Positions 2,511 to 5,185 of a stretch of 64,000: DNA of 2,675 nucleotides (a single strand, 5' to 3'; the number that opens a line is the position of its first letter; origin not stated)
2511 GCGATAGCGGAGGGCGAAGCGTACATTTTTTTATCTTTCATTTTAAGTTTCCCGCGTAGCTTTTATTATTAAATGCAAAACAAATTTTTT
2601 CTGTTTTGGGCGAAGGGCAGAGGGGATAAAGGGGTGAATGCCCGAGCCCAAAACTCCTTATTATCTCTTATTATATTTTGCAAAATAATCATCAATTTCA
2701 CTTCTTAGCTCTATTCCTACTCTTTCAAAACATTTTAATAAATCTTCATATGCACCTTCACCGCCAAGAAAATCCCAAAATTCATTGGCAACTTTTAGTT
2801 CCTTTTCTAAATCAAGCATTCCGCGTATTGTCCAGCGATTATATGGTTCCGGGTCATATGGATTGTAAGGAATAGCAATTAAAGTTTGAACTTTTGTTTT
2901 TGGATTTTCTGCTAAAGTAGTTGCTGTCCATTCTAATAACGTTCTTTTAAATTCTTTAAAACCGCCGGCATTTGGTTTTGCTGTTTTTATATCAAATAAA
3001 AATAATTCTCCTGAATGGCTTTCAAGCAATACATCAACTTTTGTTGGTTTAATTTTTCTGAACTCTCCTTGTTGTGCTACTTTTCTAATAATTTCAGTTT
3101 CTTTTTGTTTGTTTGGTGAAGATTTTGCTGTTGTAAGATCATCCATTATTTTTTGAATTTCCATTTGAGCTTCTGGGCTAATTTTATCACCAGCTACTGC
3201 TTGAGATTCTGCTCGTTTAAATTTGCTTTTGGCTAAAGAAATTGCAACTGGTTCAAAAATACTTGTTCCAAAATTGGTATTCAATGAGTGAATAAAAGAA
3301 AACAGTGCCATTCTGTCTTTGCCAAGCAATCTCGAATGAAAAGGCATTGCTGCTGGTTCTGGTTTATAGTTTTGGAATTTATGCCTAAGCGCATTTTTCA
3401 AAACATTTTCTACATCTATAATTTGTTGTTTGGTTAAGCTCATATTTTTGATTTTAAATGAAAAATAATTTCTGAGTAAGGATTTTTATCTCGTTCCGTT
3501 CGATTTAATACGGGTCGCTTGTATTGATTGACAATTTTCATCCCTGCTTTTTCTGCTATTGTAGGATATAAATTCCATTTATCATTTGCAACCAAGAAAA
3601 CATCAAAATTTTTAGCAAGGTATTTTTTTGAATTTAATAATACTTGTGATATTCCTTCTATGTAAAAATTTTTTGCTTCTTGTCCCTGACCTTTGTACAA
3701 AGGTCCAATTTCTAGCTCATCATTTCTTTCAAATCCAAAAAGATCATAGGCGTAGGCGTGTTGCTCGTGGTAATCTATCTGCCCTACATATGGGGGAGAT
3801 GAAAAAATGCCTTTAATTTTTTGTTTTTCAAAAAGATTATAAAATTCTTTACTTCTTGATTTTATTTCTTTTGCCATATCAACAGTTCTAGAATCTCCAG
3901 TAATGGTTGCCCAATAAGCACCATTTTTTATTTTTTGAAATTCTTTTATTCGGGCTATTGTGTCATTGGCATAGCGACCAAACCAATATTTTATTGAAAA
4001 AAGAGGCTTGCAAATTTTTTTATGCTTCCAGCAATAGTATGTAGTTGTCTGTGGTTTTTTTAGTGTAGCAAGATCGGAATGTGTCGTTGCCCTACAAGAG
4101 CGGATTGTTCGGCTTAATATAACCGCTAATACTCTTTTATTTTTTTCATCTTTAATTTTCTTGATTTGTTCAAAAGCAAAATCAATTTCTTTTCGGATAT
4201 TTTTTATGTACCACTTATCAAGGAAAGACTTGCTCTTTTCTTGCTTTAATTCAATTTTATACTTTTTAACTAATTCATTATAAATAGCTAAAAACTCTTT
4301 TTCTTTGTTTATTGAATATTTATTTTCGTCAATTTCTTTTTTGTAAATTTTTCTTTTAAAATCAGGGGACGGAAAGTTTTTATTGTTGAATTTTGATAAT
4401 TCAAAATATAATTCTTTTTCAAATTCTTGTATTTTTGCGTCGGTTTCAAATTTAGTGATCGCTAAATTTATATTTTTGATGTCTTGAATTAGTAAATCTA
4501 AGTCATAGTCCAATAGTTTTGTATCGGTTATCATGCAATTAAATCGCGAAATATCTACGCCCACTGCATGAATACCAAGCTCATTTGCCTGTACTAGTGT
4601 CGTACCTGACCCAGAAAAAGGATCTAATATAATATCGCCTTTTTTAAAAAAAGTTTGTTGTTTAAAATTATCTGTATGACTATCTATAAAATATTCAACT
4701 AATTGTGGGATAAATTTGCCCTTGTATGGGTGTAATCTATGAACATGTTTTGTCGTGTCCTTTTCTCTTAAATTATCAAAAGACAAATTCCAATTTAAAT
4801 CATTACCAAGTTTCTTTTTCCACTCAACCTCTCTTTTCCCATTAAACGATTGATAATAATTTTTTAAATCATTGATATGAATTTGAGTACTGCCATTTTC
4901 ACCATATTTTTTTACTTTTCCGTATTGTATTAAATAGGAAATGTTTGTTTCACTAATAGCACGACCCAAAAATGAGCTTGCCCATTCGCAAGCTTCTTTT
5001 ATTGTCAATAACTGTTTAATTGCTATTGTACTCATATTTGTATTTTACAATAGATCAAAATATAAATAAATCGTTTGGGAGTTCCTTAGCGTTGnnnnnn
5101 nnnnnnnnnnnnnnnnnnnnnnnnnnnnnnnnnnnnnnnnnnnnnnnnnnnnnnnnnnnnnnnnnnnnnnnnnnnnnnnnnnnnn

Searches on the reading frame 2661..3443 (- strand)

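Call 70: search_protein_families(library=pfam, proteins=[window:2661-3443:-], max_evalue=0.0001)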
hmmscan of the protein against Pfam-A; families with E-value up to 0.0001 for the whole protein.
window:2661-3443:- (260 aa): 1 family
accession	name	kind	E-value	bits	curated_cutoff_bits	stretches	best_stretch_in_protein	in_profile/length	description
PF09520.16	RE_TdeIII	-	2.8e-94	315.7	27.2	1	5-243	2-242/242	Type II restriction endonuclease, TdeIII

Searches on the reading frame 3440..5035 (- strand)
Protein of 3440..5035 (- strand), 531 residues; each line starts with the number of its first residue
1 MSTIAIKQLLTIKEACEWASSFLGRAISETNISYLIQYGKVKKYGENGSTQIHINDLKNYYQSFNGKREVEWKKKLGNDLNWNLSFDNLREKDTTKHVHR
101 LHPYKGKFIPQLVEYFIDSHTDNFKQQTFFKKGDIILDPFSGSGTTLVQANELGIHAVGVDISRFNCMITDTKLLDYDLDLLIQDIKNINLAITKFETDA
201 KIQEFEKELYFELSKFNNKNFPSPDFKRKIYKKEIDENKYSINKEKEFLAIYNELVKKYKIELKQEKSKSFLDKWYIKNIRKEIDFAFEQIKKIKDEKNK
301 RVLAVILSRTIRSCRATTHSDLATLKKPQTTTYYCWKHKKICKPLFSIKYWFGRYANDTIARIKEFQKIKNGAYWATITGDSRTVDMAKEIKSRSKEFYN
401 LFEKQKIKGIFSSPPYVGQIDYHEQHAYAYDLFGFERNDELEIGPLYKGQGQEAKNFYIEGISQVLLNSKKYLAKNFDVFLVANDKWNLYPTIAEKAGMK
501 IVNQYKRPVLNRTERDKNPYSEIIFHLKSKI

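Call 69: search_protein_families(library=ncbifam, proteins=[window:3440-5035:-], max_evalue=1e-10)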
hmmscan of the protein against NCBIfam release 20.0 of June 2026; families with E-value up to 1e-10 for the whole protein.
window:3440-5035:- (531 aa): 0 families

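Call 83: search_protein_families(library=pfam, proteins=[window:3440-5035:-], max_evalue=0.05)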
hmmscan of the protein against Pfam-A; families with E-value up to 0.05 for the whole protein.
window:3440-5035:- (531 aa): 3 families
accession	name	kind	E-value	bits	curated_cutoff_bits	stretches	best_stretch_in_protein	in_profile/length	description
PF01555.25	N6_N4_Mtase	-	1.5e-12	48.4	26.7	1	35-167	101-216/221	DNA methylase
PF01170.24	UPF0020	-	0.00012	22.3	22.3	1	130-167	26-63/197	RMKL-like, methyltransferase domain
PF09445.16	Methyltransf_15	-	0.00074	19.6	22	0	135-181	3-49/165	RNA cap guanine-N2 methyltransferase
